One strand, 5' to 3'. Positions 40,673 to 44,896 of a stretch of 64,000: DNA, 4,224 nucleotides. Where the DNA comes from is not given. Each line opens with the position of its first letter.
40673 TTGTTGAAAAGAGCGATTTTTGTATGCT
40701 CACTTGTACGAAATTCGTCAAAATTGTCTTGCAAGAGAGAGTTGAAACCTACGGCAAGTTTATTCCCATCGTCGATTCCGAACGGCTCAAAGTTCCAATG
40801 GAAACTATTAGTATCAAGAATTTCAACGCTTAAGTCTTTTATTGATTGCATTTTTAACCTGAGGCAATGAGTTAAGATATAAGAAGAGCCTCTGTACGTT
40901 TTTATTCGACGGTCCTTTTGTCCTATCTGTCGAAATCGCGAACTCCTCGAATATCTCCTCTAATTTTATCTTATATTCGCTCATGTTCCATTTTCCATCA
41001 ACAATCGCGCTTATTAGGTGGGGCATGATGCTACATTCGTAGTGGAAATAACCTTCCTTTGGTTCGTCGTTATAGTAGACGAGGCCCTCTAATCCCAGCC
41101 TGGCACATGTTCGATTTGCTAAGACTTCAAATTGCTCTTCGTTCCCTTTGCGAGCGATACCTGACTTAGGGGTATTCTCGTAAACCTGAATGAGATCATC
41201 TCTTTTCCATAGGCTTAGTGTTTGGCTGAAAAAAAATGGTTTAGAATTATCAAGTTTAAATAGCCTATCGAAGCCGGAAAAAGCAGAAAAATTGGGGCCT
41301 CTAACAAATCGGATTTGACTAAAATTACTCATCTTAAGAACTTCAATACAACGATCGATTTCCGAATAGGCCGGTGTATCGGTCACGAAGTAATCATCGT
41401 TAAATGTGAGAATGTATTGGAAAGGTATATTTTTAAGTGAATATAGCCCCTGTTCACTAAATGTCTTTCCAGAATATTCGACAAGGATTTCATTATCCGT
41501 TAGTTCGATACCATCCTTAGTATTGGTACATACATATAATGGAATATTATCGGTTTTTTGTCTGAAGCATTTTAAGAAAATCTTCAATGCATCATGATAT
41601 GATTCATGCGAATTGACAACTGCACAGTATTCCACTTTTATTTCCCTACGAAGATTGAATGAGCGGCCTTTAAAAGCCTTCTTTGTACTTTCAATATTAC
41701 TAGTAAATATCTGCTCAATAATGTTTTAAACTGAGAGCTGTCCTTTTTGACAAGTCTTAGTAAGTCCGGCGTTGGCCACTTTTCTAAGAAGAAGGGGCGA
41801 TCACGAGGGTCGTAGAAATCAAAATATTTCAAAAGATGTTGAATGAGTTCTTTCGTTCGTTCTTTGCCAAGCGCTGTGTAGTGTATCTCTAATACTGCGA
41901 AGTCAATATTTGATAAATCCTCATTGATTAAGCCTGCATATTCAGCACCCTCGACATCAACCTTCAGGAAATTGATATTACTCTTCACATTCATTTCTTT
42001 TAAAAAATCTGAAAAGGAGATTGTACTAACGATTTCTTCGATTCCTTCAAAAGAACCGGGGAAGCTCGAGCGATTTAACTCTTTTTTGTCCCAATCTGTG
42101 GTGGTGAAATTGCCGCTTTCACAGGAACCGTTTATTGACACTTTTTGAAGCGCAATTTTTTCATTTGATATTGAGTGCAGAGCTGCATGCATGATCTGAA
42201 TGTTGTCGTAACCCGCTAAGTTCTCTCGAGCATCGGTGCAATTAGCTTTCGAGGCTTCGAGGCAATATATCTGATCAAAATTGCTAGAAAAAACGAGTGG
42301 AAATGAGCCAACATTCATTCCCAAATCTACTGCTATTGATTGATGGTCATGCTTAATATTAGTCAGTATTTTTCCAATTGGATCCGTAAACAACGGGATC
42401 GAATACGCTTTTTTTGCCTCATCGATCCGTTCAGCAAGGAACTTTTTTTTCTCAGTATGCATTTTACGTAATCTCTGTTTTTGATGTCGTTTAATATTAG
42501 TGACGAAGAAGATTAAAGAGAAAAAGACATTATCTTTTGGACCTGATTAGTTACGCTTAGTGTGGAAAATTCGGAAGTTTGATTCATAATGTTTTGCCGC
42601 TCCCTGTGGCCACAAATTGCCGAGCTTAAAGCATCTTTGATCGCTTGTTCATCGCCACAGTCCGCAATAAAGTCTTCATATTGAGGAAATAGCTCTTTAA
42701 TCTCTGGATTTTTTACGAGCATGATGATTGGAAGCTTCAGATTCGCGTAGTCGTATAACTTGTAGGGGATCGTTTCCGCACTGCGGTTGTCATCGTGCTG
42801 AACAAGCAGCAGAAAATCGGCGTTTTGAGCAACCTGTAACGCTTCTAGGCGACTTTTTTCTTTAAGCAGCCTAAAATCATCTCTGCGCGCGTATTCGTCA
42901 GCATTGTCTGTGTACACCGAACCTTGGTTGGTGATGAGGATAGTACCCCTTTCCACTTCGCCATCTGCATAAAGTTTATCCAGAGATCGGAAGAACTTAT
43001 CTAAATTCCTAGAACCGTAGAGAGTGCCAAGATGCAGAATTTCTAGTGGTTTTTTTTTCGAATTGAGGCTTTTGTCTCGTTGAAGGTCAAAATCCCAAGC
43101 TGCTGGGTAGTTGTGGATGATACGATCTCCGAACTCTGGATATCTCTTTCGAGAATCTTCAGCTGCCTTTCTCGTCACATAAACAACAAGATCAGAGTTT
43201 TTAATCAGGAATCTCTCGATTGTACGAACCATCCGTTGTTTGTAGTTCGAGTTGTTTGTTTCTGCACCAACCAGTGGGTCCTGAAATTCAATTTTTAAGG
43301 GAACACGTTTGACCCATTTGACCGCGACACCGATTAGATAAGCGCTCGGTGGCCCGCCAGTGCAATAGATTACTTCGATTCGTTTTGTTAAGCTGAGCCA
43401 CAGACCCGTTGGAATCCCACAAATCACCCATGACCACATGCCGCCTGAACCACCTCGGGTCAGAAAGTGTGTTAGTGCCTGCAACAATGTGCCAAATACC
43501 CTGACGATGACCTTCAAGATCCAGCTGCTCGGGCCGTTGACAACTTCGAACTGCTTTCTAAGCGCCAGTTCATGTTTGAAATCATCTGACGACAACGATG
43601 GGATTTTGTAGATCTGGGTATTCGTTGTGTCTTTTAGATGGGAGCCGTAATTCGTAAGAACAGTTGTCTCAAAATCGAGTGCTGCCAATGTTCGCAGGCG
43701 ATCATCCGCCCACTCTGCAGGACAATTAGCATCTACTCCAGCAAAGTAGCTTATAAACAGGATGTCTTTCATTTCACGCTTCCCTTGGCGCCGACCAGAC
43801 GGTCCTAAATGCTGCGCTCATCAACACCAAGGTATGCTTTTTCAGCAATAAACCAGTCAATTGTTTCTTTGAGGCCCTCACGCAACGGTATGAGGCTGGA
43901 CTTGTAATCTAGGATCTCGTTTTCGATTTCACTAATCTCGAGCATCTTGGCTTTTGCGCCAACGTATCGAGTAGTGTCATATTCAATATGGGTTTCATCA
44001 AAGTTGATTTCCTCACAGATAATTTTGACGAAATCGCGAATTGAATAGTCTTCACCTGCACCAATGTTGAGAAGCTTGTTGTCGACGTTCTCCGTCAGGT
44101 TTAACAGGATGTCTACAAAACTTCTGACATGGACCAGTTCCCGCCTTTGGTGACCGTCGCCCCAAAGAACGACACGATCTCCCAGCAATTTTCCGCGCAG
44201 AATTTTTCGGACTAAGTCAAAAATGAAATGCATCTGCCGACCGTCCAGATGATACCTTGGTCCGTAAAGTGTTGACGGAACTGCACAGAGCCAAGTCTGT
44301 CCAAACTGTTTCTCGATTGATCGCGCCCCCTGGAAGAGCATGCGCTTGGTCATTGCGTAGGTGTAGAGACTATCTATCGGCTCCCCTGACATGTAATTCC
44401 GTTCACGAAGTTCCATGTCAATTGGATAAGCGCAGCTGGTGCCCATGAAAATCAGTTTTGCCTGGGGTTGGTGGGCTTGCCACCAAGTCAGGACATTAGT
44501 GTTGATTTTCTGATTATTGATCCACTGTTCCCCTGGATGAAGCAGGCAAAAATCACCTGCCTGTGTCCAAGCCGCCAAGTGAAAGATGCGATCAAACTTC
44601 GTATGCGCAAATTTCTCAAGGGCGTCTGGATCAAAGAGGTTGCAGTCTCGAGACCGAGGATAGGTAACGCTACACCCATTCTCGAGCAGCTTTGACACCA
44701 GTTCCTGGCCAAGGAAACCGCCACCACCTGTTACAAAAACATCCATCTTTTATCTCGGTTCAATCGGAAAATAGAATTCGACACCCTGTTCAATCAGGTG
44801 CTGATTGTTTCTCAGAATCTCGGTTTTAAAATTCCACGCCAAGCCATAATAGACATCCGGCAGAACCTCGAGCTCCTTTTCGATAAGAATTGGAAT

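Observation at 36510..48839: Candidate pathway to a branched 3-C-methyl-heptose (GDP-heptose + C4-dehydrogenase + C-methyltransferase + C4-reductase)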

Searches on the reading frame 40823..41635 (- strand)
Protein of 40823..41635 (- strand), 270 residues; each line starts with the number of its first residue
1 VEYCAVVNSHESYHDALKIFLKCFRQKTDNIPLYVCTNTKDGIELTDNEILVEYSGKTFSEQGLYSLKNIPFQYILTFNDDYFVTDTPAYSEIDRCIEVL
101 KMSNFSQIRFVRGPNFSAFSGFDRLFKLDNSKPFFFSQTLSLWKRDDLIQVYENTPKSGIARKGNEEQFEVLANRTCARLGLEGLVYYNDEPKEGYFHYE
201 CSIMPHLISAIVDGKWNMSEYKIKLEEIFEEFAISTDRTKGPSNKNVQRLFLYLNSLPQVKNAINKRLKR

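Call 3: search_protein_families(library=pfam, proteins=[window:40823-41635:-])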
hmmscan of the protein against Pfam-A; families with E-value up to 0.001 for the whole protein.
window:40823-41635:- (270 aa): 0 families

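Call 5: search_protein_families(library=ncbifam, proteins=[window:40823-41635:-])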
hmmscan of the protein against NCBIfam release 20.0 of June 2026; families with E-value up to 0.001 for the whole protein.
window:40823-41635:- (270 aa): 0 families

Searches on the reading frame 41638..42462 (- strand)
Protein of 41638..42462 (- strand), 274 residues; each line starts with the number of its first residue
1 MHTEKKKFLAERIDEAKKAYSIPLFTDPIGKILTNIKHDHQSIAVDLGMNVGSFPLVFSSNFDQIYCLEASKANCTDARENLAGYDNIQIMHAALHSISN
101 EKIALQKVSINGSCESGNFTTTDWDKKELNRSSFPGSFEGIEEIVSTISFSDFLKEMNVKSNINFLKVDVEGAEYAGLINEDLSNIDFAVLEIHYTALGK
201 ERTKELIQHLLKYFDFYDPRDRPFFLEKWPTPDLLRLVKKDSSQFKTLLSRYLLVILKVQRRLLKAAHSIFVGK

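Call 3: search_protein_families(library=pfam, proteins=[window:41638-42462:-])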
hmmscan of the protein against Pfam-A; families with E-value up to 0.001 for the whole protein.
window:41638-42462:- (274 aa): 1 family
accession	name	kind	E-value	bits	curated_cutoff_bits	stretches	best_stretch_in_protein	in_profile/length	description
PF05050.19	Methyltransf_21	-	1.5e-13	51.7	22.7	1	92-214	48-166/173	Methyltransferase FkbM domain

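Call 5: search_protein_families(library=ncbifam, proteins=[window:41638-42462:-])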
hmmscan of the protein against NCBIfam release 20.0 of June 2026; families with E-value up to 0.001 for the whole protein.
window:41638-42462:- (274 aa): 1 family
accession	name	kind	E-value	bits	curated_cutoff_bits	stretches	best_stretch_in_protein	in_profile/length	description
TIGR01444.1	fkbM_fam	subfamily_domain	1.8e-15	57.6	37.7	1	45-194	3-143/143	FkbM family methyltransferase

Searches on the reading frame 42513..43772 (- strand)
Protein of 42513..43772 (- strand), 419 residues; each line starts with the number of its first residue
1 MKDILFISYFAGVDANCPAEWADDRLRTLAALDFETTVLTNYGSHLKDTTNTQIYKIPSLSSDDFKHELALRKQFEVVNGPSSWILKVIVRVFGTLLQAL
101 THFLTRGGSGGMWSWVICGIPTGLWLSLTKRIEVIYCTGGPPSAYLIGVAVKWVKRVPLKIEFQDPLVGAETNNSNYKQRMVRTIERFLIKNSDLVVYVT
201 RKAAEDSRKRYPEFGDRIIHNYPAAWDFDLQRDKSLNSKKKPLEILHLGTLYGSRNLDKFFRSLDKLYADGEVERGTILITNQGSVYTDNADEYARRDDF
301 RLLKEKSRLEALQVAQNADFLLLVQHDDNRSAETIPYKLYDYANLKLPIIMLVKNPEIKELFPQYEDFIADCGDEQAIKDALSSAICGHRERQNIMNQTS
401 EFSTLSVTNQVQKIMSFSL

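Call 3: search_protein_families(library=pfam, proteins=[window:42513-43772:-])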
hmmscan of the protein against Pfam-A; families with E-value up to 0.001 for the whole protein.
window:42513-43772:- (419 aa): 1 family
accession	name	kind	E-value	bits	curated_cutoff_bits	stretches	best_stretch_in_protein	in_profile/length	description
PF13579.12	Glyco_trans_4_4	-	5.1e-06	27.3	29.7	1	126-211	67-146/158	Glycosyl transferase 4-like domain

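Call 5: search_protein_families(library=ncbifam, proteins=[window:42513-43772:-])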
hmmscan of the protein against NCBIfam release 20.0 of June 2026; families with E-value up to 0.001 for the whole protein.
window:42513-43772:- (419 aa): 0 families

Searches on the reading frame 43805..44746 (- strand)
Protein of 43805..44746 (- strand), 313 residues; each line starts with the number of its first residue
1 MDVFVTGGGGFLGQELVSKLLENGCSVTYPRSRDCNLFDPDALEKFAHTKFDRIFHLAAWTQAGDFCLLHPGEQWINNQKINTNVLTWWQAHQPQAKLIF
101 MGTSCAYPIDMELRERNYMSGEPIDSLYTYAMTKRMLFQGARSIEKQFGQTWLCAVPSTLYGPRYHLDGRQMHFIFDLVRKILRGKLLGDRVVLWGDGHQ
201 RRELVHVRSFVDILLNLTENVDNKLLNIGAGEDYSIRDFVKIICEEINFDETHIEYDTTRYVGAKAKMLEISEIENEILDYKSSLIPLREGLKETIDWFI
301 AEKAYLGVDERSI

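Call 3: search_protein_families(library=pfam, proteins=[window:43805-44746:-])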
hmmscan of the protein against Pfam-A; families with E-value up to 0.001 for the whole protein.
window:43805-44746:- (313 aa): 3 families
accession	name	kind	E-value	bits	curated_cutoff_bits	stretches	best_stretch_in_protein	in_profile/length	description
PF01370.27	Epimerase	-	1.1e-41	143.3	20.9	1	3-229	1-240/240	NAD dependent epimerase/dehydratase family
PF16363.11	GDP_Man_Dehyd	-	5.9e-14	52.7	27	1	35-250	59-269/332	GDP-mannose 4,6 dehydratase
PF04321.23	RmlD_sub_bind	-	4e-11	43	27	1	1-297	1-283/287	RmlD substrate binding domain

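Call 5: search_protein_families(library=ncbifam, proteins=[window:43805-44746:-])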
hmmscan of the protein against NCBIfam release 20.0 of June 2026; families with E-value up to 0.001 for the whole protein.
window:43805-44746:- (313 aa): 12 families
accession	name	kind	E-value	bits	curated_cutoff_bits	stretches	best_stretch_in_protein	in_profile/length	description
NF047922.1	GDPFucSynFcl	equivalog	1.4e-40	139.6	500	1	3-303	5-305/308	GDP-L-fucose synthase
TIGR01181.1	dTDP_gluc_dehyt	equivalog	1.5e-15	57.1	365.1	1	47-305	70-317/321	dTDP-glucose 4,6-dehydratase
TIGR02197.1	heptose_epim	equivalog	1.4e-12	47.4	274.6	1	42-299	58-313/316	ADP-glyceromanno-heptose 6-epimerase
TIGR01179.1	galE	equivalog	2.5e-11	43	262.3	1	39-300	58-326/332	UDP-glucose 4-epimerase GalE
TIGR04180.1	EDH_00030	hypoth_equivalog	1.1e-08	34.5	475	1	48-266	68-274/297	NAD-dependent 4,6-dehydratase LegB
TIGR01214.1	rmlD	equivalog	3.7e-08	32.8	224.05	1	3-164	2-154/285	dTDP-4-dehydrorhamnose reductase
NF043036.1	ErythonDh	equivalog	3.7e-06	26.4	325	0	1-26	1-26/321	D-erythronate dehydrogenase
NF007490.0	PRK10084.1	subfamily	9.7e-06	24.8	649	0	144-305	181-340/361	dTDP-glucose 4,6-dehydratase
TIGR03466.1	HpnA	hypoth_equivalog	2.2e-05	23.5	367.65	0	1-29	1-29/327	hopanoid-associated sugar epimerase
NF042422.1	oxyalk_red_OleD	equivalog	0.00012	21.6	580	1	1-31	1-32/329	2-alkyl-3-oxoalkanoate reductase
NF008360.0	PRK11150.1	equivalog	0.00033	20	452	0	126-245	136-252/310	ADP-glyceromanno-heptose 6-epimerase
NF008872.0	PRK11908.1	equivalog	0.00054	19.1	294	0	92-248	107-272/349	bifunctional UDP-4-keto-pentose/UDP-xylose synthase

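Call 8: search_solved_structures(query=window:43805-44746:-, max_evalue=0.00001, show_alignments=1)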
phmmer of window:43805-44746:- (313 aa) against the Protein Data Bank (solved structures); distinct sequences matched with E-value up to 0.00001: 41.
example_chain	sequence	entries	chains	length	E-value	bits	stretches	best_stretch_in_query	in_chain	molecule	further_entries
7ll6_A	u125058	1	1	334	8e-28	100.6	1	3-297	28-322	GDP-L-fucose synthase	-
8du0_A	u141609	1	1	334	8e-28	100.6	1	3-297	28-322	GDP-L-fucose synthase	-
4b8w_A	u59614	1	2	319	1.3e-24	90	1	1-300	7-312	GDP-L-FUCOSE SYNTHASE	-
4e5y_A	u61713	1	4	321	1.4e-24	90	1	1-300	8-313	GDP-L-fucose synthase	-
4b8z_A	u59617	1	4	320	1.4e-24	90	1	1-300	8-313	GDP-L-FUCOSE SYNTHASE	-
4bkp_A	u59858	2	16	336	1.6e-24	89.8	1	1-300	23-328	GDP-L-FUCOSE SYNTHASE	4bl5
1bws_A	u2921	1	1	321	1.1e-23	87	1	3-301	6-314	PROTEIN (GDP-4-KETO-6-DEOXY-D-MANNOSE EPIMERASE/REDUCTASE)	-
1e6u_A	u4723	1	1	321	4e-23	85.2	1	3-301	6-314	GDP-FUCOSE SYNTHETASE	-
1bsv_A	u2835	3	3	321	4e-23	85.2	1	3-301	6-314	PROTEIN (GDP-FUCOSE SYNTHETASE) | GDP-FUCOSE SYNTHETASE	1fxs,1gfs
1e7q_A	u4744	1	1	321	4.8e-23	84.9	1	3-301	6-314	GDP-FUCOSE SYNTHETASE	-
1e7s_A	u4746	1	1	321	7.8e-23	84.2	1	3-301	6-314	GDP-FUCOSE SYNTHETASE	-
1e7r_A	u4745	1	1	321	6e-22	81.3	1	3-301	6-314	GDP-FUCOSE SYNTHETASE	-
6aqy_A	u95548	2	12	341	9.9e-16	60.9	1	3-301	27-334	gdp-l-fucose synthetase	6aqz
8ewu_A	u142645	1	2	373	2.1e-15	59.8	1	3-191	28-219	GDP-L-fucose synthase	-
7cxt_A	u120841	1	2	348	3.7e-14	55.7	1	191-300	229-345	GDP-L-fucose synthase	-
7m13_A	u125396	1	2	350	3.9e-14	55.7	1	191-300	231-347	GDP-L-fucose synthase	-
7anc_A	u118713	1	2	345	5.7e-14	55.1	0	191-299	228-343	GDP-L-fucose synthase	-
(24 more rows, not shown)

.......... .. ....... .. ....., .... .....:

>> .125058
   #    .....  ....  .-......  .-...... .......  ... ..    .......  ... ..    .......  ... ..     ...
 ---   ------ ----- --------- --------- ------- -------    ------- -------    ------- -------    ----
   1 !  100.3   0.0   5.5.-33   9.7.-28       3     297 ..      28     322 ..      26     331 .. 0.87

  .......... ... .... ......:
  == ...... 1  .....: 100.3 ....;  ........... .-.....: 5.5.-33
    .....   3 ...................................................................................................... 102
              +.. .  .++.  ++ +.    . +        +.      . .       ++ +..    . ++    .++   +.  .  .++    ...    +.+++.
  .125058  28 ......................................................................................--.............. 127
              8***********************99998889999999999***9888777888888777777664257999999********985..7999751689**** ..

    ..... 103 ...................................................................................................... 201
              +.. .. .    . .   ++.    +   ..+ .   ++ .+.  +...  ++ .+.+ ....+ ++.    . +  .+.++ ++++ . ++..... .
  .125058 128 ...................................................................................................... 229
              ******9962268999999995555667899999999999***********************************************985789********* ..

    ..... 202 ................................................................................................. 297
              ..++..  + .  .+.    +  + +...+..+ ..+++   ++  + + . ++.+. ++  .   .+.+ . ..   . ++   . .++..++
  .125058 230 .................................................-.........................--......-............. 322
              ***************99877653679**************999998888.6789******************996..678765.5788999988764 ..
